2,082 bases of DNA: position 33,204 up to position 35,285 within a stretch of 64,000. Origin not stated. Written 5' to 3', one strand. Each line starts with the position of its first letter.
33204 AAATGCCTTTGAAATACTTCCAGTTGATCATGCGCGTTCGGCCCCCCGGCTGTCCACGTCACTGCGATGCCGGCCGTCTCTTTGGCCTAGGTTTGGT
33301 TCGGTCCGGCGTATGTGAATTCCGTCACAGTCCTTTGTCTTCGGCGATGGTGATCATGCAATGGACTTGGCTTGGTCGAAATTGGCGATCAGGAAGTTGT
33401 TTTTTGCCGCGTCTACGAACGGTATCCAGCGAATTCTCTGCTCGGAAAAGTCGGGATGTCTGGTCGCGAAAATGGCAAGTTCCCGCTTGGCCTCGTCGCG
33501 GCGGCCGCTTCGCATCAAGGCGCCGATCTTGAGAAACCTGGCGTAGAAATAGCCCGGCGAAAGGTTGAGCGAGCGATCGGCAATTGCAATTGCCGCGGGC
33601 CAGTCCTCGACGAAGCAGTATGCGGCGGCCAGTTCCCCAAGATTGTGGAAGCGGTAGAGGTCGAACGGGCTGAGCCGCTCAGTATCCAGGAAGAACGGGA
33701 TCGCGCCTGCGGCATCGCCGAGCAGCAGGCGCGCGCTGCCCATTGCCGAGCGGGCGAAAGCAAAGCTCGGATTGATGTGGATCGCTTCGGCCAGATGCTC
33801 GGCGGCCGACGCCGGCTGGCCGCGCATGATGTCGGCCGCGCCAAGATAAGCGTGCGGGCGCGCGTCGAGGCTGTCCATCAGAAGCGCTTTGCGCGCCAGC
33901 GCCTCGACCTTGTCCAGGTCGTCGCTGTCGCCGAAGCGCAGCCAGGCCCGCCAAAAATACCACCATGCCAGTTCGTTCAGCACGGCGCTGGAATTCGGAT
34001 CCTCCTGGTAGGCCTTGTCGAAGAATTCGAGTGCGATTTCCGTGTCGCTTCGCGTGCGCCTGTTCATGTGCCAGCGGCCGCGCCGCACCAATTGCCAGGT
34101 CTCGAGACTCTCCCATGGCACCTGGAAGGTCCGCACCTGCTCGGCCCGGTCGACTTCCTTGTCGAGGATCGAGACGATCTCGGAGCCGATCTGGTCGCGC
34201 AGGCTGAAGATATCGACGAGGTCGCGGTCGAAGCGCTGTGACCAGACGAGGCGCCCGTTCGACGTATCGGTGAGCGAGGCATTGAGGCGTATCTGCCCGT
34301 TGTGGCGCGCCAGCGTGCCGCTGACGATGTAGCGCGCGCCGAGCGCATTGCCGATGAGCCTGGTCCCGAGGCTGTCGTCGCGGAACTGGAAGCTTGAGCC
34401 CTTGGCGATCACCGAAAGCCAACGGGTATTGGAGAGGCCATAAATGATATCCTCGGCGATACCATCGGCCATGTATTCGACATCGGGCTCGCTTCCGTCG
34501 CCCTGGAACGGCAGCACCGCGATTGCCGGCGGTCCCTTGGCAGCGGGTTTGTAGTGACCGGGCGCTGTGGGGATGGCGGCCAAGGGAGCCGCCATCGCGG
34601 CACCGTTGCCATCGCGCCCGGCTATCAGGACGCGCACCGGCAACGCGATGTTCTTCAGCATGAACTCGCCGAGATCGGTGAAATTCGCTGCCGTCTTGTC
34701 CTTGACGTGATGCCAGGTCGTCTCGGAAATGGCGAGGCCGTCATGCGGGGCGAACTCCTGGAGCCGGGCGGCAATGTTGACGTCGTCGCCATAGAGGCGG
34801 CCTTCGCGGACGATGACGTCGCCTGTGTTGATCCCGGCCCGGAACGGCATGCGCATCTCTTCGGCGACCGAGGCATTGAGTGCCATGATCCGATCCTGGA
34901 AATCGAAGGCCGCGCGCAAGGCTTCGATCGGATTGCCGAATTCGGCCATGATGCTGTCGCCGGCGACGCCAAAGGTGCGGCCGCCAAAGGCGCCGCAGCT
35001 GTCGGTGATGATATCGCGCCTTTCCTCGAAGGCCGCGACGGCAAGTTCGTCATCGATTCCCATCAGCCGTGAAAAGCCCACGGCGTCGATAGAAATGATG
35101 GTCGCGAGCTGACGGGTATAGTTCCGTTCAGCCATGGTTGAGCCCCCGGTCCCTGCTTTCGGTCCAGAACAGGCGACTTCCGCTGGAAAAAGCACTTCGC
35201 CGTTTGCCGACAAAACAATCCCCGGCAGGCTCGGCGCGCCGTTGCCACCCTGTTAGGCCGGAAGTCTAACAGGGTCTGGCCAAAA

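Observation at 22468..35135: Private cAMP-CRP circuit wired to the two unusual enzyme loci (candidate integrated system)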

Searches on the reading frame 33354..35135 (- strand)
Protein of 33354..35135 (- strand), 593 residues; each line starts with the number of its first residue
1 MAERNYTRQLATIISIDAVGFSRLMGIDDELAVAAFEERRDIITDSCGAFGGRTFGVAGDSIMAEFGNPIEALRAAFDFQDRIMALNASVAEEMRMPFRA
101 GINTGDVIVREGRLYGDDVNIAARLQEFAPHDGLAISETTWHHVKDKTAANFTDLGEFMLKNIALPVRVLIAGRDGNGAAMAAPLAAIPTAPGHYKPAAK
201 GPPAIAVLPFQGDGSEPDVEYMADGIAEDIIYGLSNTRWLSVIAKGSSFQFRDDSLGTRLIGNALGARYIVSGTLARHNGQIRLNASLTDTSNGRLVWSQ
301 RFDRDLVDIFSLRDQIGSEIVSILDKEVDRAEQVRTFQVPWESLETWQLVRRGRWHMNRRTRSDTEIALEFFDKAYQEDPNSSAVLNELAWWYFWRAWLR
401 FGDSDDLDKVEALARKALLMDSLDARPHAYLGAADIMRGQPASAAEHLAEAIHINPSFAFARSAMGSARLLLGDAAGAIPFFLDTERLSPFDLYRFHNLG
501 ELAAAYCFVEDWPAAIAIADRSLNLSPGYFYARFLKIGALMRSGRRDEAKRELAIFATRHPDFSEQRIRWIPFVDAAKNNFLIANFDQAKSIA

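Call 7: search_protein_families(library=pfam, proteins=[window:33354-35135:-], max_evalue=0.01)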
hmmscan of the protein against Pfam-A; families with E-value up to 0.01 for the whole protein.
window:33354-35135:- (593 aa): 9 families
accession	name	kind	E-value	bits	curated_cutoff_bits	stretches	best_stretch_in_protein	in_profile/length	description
PF14559.12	TPR_19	-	2.1e-11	44.4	25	1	511-554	6-49/68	Tetratricopeptide repeat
PF13428.12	TPR_14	-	2.9e-07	30.9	23.5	0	428-466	4-42/44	Tetratricopeptide repeat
PF07719.23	TPR_2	-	3.9e-07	30.1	27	0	426-457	2-33/34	Tetratricopeptide repeat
PF00211.25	Guanylate_cyc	-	1.9e-06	28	21.9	1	11-161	9-171/183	Adenylate and Guanylate cyclase catalytic domain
PF13431.12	TPR_17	-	0.00094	19.7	24.4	0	371-391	1-21/34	Tetratricopeptide repeat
PF13432.12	TPR_16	-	0.0016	19.3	32.7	0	438-492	10-64/65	Tetratricopeptide repeat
PF13424.12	TPR_12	-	0.0025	18.4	30.1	0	499-525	6-32/77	Tetratricopeptide repeat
PF13174.12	TPR_6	-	0.0028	18.6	26.3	0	535-562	4-32/33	Tetratricopeptide repeat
PF00515.34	TPR_1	-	0.0087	16.3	27.8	0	437-458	13-34/34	Tetratricopeptide repeat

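Call 10: search_protein_families(library=ncbifam, proteins=[window:33354-35135:-], max_evalue=0.01)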
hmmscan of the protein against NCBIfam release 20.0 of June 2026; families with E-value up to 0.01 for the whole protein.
window:33354-35135:- (593 aa): 5 families
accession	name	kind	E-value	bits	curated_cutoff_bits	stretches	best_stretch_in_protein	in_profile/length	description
NF058673.1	LipAdnlyCyLipJMY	equivalog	4.4e-10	38.9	800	1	5-163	290-440/449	bifunctional lipase/adenylate cyclase LipJ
TIGR04510.1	mod_pep_cyc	subfamily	1.8e-08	33.4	400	1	266-481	315-523/814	putative peptide modification system cyclase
TIGR02917.1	PEP_TPR_lipo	equivalog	2.3e-08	32.4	312.2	1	410-561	552-700/899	XrtA/PEP-CTERM system TPR-repeat protein PrsT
NF007540.1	PRK10153.1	equivalog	0.00036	19.5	400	1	220-457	223-455/516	lysine decarboxylation/transport transcriptional activator CadC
TIGR02800.1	propeller_TolB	equivalog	0.00046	19.3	343.15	1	200-305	20-129/418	Tol-Pal system beta propeller repeat protein TolB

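Call 11: search_protein_families(library=padloc, proteins=[window:33354-35135:-], max_evalue=0.01)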
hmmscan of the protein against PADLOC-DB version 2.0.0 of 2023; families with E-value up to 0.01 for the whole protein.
window:33354-35135:- (593 aa): 0 families

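Call 26: search_solved_structures(query=window:33354-35135:-, max_evalue=0.001, show_alignments=3)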
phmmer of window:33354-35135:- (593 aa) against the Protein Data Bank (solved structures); distinct sequences matched with E-value up to 0.001: 22.
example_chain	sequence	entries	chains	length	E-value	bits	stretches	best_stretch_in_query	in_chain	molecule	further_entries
9qhb_A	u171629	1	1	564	1.3e-24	90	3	363-528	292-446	Engineered tetratricopeptide repeat protein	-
3mr7_A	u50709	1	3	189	3.5e-24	88.6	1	5-170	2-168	Adenylate/guanylate cyclase/hydrolase, alpha/beta fold family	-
8bu0_A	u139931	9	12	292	4.1e-13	52.1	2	362-543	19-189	Consensus tetratricopeptide repeat protein | Crystal structure of an 8-repeat consensus TPR superhelix with Zinc. | Monomer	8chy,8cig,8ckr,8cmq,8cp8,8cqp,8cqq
9qhc_A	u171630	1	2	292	7.8e-13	51.2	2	363-501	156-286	Engineered tetratricopeptide repeat protein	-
7yeh_B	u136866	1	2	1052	9.5e-10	41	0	406-529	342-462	UDP-N-acetylglucosamine--peptide N-acetylglucosaminyltransferase 110 kDa subunit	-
7yea_A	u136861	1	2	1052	9.8e-10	40.9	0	406-529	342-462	UDP-N-acetylglucosamine--peptide N-acetylglucosaminyltransferase 110 kDa subunit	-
7ntf_A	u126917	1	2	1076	1.1e-09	40.8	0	406-529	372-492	Isoform 1 of UDP-N-acetylglucosamine--peptide N-acetylglucosaminyltransferase 110 kDa subu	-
1w3b_A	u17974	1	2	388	2.1e-08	36.5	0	407-510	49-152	UDP-N-ACETYLGLUCOSAMINE--PEPTIDE N-ACETYLGLUCOSAMINYLTRANSFERASE 110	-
6eou_A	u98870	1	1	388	6.7e-08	34.9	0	407-511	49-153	UDP-N-acetylglucosamine--peptide N-acetylglucosaminyltransferase 110 kDa subunit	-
1ybt_A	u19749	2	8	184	1.2e-07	34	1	7-175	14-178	hydrolase, alpha/beta hydrolase fold family | lipJ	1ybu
7obi_A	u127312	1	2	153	1.9e-07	33.4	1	360-501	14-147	CTPR-rv4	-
1na0_A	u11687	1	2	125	2.2e-06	29.9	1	362-469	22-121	designed protein CTPR3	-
8ch0_A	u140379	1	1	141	2.6e-06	29.6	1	362-527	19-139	Consensus tetratricopeptide repeat protein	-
2fo7_A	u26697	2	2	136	2.7e-06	29.6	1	362-490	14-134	SYNTHETIC CONSENSUS TPR PROTEIN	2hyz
9gzg_A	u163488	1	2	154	4e-06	29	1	362-501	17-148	Engineered CTPR protein with glutamic acids for conductivity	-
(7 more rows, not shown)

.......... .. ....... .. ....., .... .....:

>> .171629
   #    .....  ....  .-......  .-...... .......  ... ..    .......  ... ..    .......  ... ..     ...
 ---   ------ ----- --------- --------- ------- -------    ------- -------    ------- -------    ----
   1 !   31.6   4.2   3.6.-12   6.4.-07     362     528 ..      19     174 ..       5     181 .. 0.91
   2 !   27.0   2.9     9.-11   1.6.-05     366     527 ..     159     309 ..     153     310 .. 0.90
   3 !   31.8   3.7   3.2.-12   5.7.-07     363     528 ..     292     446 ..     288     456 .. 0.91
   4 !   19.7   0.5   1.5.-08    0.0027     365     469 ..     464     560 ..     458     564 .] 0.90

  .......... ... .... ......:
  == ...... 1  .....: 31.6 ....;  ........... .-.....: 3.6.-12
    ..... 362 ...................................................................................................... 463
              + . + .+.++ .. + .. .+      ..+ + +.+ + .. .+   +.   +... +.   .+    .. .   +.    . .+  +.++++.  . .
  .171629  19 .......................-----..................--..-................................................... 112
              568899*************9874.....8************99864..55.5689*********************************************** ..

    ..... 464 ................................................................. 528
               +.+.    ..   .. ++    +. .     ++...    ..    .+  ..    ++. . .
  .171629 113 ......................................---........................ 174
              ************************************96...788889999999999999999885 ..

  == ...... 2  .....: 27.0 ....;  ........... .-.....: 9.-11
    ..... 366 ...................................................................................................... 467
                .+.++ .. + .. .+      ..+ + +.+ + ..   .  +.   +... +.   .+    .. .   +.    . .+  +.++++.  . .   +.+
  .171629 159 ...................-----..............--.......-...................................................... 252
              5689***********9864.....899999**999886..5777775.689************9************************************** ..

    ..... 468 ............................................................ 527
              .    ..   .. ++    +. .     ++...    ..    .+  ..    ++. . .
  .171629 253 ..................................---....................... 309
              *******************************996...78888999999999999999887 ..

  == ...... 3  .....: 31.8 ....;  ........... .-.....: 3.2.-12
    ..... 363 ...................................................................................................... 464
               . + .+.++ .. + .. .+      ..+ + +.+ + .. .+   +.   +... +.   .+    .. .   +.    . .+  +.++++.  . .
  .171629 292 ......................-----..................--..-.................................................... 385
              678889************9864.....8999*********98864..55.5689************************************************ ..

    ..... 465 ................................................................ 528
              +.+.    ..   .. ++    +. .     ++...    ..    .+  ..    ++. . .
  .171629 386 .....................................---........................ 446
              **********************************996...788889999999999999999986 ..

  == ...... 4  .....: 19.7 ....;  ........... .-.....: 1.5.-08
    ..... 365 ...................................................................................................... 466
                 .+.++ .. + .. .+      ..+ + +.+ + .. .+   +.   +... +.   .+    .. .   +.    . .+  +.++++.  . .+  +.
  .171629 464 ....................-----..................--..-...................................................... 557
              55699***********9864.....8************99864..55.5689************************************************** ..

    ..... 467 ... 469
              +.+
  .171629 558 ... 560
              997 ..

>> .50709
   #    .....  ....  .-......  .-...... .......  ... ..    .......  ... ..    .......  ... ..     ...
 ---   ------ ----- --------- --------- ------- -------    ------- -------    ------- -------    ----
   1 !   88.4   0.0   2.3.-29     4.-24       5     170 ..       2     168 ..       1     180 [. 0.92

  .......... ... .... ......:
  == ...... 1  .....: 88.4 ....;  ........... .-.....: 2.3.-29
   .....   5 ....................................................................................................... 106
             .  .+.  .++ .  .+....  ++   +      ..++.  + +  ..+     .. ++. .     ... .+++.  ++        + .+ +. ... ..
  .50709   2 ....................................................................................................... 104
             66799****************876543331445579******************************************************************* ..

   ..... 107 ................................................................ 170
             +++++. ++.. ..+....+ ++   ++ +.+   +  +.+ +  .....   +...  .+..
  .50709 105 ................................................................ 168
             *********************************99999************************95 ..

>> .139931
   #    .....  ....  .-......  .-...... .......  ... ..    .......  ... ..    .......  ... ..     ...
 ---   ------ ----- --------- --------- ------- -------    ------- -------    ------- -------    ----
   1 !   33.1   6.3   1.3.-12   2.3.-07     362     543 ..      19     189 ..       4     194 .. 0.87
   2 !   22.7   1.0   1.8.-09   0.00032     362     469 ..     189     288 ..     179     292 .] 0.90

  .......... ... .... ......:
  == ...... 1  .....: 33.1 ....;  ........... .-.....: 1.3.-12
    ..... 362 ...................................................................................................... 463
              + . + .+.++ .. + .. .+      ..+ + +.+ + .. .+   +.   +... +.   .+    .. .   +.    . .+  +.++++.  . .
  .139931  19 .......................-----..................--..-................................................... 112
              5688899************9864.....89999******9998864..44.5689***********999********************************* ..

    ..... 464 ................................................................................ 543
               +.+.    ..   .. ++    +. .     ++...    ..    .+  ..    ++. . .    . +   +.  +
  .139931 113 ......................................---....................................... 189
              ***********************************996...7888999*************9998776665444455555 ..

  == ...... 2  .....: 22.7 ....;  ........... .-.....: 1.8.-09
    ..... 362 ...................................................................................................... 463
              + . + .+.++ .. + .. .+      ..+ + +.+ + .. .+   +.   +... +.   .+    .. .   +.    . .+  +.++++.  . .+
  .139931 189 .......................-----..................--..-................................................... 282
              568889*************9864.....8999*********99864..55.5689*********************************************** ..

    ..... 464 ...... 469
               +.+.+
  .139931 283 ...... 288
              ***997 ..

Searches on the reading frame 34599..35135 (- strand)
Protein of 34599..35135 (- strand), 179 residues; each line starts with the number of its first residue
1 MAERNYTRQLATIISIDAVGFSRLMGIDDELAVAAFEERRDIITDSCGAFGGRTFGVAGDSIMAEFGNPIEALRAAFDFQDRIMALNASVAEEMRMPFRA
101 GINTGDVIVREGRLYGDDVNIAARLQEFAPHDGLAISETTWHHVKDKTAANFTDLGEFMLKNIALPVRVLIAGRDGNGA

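Call 52: search_solved_structures(query=window:34599-35135:-, max_evalue=1, show_alignments=5)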
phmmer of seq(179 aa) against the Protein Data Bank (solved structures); distinct sequences matched with E-value up to 1: 26.
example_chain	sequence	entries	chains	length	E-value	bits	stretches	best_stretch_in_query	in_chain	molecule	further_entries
3mr7_A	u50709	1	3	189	3.1e-25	91.9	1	5-169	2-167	Adenylate/guanylate cyclase/hydrolase, alpha/beta fold family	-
1ybt_A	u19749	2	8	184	1.7e-08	37.5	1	7-175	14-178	hydrolase, alpha/beta hydrolase fold family | lipJ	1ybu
4wp9_A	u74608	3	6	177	8.7e-06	28.6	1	31-166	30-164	Ma1120 | Cyclase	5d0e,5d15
4wp8_A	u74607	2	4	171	9.8e-06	28.5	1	31-164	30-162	Ma1120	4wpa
4wp3_A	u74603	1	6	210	1.4e-05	28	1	32-165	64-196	Ma1120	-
5d0g_A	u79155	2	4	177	5.9e-05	25.9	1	31-165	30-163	Cyclase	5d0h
1wc0_A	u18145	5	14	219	0.0024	20.7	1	9-149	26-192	ADENYLATE CYCLASE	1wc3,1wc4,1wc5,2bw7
3r5g_A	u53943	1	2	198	0.0027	20.5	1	49-169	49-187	CyaB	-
1wc1_A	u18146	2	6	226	0.0029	20.4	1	9-149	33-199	ADENYLATE CYCLASE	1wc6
6aoa_A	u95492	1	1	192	0.005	19.7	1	73-157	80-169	Bacterio-rhodopsin/guanylyl cyclase 1 fusion protein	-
6ao9_A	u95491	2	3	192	0.0071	19.2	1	74-157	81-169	Bacterio-rhodopsin/guanylyl cyclase 1 fusion protein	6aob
28jw_e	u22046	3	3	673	0.03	17.1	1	64-165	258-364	uS5c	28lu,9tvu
5oyh_A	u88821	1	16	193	0.061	16.1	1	70-158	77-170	Nucleotide cyclase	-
5mbg_A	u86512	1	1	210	0.072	15.9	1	40-141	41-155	Beta subunit of photoactivated adenylyl cyclase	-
6sir_A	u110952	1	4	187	0.08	15.7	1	70-158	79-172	Nucleotide cyclase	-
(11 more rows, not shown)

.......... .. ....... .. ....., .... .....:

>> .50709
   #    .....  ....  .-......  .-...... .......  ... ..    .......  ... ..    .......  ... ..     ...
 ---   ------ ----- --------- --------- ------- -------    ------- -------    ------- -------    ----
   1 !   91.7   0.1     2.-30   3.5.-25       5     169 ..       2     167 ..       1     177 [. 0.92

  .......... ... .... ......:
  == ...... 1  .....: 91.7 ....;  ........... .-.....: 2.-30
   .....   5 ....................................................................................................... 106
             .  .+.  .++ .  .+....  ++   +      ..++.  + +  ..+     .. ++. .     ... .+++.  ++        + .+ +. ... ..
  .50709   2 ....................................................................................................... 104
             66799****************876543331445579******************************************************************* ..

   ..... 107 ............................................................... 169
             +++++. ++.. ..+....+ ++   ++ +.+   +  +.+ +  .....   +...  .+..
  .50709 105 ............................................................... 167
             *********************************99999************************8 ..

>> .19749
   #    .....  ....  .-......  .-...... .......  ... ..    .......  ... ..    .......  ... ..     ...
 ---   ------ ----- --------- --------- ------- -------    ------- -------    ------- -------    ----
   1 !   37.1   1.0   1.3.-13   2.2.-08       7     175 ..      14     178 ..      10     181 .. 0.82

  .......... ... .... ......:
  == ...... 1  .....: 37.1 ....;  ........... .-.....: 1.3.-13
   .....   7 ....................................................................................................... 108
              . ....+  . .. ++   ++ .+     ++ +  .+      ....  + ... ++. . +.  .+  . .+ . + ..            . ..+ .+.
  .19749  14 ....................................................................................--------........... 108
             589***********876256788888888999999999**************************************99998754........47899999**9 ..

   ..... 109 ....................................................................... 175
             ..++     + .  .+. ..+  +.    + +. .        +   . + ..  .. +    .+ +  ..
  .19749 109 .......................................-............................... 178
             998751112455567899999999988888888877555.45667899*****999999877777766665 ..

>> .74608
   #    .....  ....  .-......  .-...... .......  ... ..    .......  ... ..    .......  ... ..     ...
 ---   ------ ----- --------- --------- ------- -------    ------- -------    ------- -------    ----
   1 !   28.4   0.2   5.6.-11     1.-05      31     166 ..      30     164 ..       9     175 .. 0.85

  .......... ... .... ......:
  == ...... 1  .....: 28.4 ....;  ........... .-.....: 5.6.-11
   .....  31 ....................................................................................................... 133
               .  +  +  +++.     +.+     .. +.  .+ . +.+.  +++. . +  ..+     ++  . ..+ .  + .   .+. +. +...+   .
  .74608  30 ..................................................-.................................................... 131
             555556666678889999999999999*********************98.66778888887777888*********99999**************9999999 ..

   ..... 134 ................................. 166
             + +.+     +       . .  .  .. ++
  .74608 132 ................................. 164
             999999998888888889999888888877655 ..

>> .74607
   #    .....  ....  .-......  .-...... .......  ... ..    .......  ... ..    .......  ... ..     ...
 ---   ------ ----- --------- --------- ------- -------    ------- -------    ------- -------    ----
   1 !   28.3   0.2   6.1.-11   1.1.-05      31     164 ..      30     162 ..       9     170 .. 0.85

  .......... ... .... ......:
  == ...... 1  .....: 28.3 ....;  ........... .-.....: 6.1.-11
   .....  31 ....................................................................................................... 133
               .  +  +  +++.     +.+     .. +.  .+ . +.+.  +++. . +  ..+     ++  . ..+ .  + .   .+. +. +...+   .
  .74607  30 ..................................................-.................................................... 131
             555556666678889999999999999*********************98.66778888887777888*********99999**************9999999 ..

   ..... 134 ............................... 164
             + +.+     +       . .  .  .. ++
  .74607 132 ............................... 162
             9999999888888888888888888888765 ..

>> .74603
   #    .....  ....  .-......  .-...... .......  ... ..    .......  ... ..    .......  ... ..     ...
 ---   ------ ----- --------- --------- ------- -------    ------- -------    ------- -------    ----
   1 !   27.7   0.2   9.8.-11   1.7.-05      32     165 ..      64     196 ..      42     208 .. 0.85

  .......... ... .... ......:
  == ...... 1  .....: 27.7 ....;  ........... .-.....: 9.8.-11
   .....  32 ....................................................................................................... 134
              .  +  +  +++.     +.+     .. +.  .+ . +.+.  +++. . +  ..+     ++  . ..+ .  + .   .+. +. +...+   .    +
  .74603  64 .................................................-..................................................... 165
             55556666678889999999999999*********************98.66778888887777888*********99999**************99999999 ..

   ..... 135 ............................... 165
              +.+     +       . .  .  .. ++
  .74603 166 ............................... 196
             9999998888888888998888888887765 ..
